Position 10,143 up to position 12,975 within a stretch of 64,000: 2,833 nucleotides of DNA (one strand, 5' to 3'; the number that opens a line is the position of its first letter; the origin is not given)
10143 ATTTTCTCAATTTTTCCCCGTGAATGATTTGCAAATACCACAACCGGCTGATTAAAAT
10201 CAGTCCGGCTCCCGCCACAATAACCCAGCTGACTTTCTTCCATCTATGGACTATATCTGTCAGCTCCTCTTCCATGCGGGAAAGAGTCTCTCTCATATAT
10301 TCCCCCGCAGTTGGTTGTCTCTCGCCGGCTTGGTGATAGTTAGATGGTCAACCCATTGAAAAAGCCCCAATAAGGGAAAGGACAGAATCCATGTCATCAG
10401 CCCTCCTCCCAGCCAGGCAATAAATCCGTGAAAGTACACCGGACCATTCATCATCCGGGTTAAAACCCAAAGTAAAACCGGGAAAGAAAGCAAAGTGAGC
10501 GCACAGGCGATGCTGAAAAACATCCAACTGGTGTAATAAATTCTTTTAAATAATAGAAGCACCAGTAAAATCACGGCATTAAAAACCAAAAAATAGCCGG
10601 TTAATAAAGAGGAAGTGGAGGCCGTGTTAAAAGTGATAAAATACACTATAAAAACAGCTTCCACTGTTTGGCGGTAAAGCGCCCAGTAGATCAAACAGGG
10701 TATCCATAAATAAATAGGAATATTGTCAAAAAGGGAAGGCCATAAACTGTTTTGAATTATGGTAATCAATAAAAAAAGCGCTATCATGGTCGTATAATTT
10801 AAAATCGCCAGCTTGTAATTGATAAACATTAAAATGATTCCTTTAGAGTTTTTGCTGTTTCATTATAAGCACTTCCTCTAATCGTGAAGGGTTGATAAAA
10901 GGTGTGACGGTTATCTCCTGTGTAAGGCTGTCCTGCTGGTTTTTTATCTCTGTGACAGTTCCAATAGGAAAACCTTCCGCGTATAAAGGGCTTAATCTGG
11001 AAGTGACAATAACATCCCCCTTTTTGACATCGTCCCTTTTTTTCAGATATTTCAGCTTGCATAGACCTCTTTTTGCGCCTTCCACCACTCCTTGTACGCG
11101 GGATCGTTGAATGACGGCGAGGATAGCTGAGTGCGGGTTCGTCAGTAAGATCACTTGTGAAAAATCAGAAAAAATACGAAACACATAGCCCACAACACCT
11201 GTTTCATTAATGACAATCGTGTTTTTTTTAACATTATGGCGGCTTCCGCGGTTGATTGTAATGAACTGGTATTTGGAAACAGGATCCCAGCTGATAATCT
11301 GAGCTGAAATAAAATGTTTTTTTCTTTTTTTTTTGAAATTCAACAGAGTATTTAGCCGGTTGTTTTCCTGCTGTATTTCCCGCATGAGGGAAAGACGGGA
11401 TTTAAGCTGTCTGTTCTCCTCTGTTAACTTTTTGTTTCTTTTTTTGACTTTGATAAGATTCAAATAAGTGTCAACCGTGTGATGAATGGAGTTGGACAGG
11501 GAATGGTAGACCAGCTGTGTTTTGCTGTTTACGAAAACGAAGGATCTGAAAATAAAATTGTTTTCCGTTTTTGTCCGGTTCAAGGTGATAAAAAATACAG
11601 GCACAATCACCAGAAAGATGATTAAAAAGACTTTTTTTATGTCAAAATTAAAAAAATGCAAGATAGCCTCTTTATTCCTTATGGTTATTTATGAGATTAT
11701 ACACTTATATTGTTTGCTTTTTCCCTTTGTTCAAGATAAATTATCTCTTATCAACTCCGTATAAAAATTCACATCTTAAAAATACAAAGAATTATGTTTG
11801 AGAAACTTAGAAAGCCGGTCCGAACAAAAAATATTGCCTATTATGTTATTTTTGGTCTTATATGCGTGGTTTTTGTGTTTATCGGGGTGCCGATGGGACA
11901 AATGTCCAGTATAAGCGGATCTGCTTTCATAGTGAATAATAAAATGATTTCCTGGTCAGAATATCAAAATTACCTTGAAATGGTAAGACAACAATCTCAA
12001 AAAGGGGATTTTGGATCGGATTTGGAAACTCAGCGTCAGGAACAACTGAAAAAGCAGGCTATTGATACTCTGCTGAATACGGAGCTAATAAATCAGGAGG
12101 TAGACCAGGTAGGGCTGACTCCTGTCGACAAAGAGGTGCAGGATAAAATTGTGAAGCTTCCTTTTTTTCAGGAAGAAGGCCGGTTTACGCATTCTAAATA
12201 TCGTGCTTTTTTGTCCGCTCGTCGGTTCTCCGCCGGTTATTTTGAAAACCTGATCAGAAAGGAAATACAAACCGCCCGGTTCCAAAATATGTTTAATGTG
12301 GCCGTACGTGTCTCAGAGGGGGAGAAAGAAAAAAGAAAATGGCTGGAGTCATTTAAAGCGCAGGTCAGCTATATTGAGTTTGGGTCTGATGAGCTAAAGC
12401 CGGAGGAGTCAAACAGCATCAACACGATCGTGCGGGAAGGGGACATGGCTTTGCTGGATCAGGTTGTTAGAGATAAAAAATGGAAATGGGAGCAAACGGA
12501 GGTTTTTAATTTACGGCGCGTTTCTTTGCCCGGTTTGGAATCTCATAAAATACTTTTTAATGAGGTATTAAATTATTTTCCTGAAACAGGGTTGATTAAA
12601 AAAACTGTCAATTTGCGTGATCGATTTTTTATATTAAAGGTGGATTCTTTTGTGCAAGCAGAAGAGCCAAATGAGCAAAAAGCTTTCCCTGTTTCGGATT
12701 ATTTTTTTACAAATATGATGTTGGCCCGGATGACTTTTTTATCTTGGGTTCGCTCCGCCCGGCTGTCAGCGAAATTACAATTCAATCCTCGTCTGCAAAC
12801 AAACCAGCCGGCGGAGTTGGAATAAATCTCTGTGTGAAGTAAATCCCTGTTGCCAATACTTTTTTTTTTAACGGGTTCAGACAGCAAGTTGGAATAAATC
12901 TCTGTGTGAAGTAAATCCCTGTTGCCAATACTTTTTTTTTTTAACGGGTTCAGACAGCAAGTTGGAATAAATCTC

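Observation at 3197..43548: Unique-sequence tandem minisatellites in nearly every core intergenic gap, biased to gene 3' ends, with periods clustering at 71-79 bp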

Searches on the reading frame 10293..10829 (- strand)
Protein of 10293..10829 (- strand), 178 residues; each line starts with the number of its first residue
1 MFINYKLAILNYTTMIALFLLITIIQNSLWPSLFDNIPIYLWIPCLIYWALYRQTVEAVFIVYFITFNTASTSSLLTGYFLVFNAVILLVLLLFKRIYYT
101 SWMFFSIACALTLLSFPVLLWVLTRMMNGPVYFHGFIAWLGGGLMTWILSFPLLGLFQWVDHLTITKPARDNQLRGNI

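Call 6: search_protein_families(library=ncbifam, proteins=[window:10293-10829:-])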
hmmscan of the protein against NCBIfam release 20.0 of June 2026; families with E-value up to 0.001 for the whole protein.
window:10293-10829:- (178 aa): 0 families

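Call 50: search_protein_families(library=pfam, proteins=[window:10293-10829:-], max_evalue=0.01)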
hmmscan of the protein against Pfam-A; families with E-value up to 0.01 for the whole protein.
window:10293-10829:- (178 aa): 0 families

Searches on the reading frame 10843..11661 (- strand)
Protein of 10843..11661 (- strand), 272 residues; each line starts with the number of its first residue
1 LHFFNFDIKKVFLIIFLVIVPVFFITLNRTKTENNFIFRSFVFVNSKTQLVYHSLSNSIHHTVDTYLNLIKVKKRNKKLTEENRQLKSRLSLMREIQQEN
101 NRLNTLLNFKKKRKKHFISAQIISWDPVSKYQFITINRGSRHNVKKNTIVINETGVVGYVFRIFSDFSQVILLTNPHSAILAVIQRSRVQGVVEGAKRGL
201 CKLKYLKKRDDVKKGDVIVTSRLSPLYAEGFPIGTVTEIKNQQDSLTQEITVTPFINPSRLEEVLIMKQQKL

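Call 6: search_protein_families(library=ncbifam, proteins=[window:10843-11661:-])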
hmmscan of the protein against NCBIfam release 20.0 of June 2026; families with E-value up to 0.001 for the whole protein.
window:10843-11661:- (272 aa): 16 families
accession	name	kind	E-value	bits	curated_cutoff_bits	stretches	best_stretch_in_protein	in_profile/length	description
TIGR00219.1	mreC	equivalog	6.4e-45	153.5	92.75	1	11-269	10-273/283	rod shape-determining protein MreC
NF010532.0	PRK13922.9-3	equivalog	2.8e-39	134.8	243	1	7-270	10-263/280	rod shape-determining protein MreC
NF010527.0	PRK13922.6-2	equivalog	1.2e-38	132.8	289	1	79-270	58-247/249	rod shape-determining protein MreC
NF010519.0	PRK13922.13-4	equivalog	7.5e-38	130.7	505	1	44-268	48-272/406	rod shape-determining protein MreC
NF010524.0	PRK13922.14-4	equivalog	1.3e-30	106.4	332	1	12-268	8-269/270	rod shape-determining protein MreC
NF010512.0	PRK13922.12-1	equivalog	4.3e-29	101.6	336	1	56-267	60-265/287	rod shape-determining protein MreC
NF010510.0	PRK13922.11-5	equivalog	7.4e-28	97.6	415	1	14-264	11-267/334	rod shape-determining protein MreC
NF010520.0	PRK13922.13-5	equivalog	1.9e-25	89.6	343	1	8-268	5-261/263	rod shape-determining protein MreC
NF010513.0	PRK13922.12-3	equivalog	3.2e-25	89.1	380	1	47-268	63-276/305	rod shape-determining protein MreC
NF010533.0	PRK13922.9-5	equivalog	2.4e-24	86.1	384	1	14-239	23-252/345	rod shape-determining protein MreC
NF010514.0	PRK13922.12-4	equivalog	2.7e-22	79.2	337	1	10-265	27-267/276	rod shape-determining protein MreC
NF010507.0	PRK13922.10-6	equivalog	1.2e-19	71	219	1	12-270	6-251/252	rod shape-determining protein MreC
NF010536.0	PRK13923.2-1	equivalog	1.9e-15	57.2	271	1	94-268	11-188/210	putative spore coat protein regulator protein YlbO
NF010518.0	PRK13922.13-3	equivalog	1.8e-12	47.1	385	1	11-267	19-290/295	rod shape-determining protein MreC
NF011450.0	PRK14872.1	equivalog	2.8e-09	36.7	407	1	8-175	8-163/338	rod shape-determining protein MreC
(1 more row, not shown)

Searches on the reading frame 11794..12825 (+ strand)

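Call 6: search_protein_families(library=ncbifam, proteins=[window:11794-12825:+])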
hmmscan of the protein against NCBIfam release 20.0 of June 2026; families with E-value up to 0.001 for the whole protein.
window:11794-12825:+ (343 aa): 3 families
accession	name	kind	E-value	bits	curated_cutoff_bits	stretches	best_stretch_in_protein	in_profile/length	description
NF008054.0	PRK10788.1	equivalog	1.5e-20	73.5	493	1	1-180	1-182/626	peptidylprolyl isomerase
NF000809.0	PRK00059.1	equivalog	6.1e-07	29.1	303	1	47-186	41-185/336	peptidylprolyl isomerase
NF008038.0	PRK10770.1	equivalog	0.00045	19.1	394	1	39-166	24-144/431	peptidylprolyl isomerase SurA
